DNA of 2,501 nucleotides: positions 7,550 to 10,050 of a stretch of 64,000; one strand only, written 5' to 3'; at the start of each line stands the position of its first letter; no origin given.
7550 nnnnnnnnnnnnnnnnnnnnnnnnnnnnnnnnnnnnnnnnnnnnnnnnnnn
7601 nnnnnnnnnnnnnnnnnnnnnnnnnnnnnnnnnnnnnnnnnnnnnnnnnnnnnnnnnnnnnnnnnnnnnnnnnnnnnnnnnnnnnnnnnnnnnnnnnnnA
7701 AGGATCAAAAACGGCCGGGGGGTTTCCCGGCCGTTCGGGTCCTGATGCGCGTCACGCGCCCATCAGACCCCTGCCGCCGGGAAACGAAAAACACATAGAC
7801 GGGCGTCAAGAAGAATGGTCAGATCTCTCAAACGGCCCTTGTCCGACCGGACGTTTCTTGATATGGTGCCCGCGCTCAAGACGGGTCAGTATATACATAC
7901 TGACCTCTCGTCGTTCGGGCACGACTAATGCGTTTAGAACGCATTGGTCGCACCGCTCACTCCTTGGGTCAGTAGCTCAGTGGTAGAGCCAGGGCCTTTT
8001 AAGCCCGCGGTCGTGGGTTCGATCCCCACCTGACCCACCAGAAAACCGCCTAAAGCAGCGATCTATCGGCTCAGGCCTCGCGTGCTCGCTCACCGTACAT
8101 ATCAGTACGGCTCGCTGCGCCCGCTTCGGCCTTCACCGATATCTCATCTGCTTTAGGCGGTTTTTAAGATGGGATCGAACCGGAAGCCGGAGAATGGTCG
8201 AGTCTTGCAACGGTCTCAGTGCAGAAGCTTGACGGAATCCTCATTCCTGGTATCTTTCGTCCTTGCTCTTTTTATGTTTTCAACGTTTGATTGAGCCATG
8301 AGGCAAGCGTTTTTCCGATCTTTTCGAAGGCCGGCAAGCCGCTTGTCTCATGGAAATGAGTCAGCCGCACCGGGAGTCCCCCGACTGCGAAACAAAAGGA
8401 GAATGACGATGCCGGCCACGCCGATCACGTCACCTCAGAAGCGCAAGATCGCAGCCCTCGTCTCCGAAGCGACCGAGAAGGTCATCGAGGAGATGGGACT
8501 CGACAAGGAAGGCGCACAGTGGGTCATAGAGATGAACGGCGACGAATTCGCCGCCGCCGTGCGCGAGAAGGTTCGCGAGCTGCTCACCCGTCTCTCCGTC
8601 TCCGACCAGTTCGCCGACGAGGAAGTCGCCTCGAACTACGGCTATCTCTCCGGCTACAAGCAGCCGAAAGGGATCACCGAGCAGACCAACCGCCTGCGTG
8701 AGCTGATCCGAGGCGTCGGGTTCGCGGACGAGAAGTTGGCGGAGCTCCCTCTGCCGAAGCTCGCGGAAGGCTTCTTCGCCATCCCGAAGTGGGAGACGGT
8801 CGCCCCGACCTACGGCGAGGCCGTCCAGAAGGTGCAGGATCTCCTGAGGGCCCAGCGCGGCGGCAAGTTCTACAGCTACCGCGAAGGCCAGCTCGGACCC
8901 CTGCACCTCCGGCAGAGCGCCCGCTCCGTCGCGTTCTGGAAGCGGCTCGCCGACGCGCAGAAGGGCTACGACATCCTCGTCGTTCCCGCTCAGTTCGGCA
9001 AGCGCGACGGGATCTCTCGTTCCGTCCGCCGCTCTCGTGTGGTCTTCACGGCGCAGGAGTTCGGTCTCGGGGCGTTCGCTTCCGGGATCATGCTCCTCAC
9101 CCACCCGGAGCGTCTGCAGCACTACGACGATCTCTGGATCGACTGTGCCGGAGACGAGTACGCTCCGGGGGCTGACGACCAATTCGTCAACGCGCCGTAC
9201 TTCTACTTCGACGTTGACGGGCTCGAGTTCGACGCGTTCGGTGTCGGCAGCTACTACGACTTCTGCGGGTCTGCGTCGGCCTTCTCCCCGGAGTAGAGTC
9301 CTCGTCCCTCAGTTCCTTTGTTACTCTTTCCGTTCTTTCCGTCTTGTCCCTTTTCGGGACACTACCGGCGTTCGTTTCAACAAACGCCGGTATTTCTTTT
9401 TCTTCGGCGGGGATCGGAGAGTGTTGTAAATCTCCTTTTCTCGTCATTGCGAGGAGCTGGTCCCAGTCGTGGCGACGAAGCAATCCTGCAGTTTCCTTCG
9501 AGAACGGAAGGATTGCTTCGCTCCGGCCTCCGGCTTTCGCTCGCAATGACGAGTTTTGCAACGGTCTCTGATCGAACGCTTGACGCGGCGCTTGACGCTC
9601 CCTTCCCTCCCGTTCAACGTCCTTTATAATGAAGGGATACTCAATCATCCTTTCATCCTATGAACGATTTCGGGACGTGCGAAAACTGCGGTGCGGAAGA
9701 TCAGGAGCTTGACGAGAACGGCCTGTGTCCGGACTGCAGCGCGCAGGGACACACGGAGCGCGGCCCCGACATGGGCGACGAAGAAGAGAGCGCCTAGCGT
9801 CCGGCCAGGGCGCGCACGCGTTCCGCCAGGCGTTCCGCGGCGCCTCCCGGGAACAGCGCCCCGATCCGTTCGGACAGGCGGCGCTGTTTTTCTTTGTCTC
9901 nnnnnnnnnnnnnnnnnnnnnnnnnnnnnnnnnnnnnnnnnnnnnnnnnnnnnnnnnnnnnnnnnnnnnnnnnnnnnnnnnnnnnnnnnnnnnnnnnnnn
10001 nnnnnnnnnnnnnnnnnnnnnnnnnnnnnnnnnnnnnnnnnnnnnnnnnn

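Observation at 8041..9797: tRNA-Lys-adjacent block of palindromic elements, a lower-GC orphan gene and a small zinc-ribbon ORF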

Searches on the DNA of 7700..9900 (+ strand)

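Call 22: search_rna_families(source=window, start=7700, end=9900, threshold=evalue, max_evalue=5)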
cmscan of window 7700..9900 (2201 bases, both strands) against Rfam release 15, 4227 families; matches with E-value up to 5: 9.
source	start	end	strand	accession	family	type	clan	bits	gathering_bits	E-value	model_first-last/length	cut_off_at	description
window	7966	8037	+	RF00005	tRNA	Gene; tRNA;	CL00001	68.7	29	2.5e-14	1-71/71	no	tRNA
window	7966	8038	-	RF04354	Plastid-ycf2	Cis-reg;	-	23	65.7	0.1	1-75/75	no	Plastid-ycf2 5UTR RNA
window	8033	8174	-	RF03796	mir-5984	Gene; miRNA;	-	21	95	0.7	1-74/74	no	mir-5984 microRNA precursor family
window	8281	8363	+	RF00950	mir-927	Gene; miRNA;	-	20.9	60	1.6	1-86/86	no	mir-927 microRNA precursor family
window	8389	8430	-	RF02866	ncS16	Gene; sRNA;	-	20.2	48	0.64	1-83/83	no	Burkholderia sRNA 16 (Bc_KC_sr1)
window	8033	8174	+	RF03796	mir-5984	Gene; miRNA;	-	19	95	2.5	1-74/74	no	mir-5984 microRNA precursor family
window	7921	8017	+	RF02553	YrlA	Gene; sRNA;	-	18.7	69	1.2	1-114/114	no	Y RNA-like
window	8013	8074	+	RF04321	tmRNA_permuted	Gene;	-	14.8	47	3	36-93/213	no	permuted transfer-messenger RNA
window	7728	7780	+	RF04316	mgtE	Cis-reg;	-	12.8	200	2.1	228-286/306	no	mgtE ncRNA motif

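Call 80: search_rna_families(sources=[L092, L093, L094, L096, L097, L100, L104, L107, L111, L120, L121, L124, L127, L128, L134, L142, L073], threshold=gathering)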
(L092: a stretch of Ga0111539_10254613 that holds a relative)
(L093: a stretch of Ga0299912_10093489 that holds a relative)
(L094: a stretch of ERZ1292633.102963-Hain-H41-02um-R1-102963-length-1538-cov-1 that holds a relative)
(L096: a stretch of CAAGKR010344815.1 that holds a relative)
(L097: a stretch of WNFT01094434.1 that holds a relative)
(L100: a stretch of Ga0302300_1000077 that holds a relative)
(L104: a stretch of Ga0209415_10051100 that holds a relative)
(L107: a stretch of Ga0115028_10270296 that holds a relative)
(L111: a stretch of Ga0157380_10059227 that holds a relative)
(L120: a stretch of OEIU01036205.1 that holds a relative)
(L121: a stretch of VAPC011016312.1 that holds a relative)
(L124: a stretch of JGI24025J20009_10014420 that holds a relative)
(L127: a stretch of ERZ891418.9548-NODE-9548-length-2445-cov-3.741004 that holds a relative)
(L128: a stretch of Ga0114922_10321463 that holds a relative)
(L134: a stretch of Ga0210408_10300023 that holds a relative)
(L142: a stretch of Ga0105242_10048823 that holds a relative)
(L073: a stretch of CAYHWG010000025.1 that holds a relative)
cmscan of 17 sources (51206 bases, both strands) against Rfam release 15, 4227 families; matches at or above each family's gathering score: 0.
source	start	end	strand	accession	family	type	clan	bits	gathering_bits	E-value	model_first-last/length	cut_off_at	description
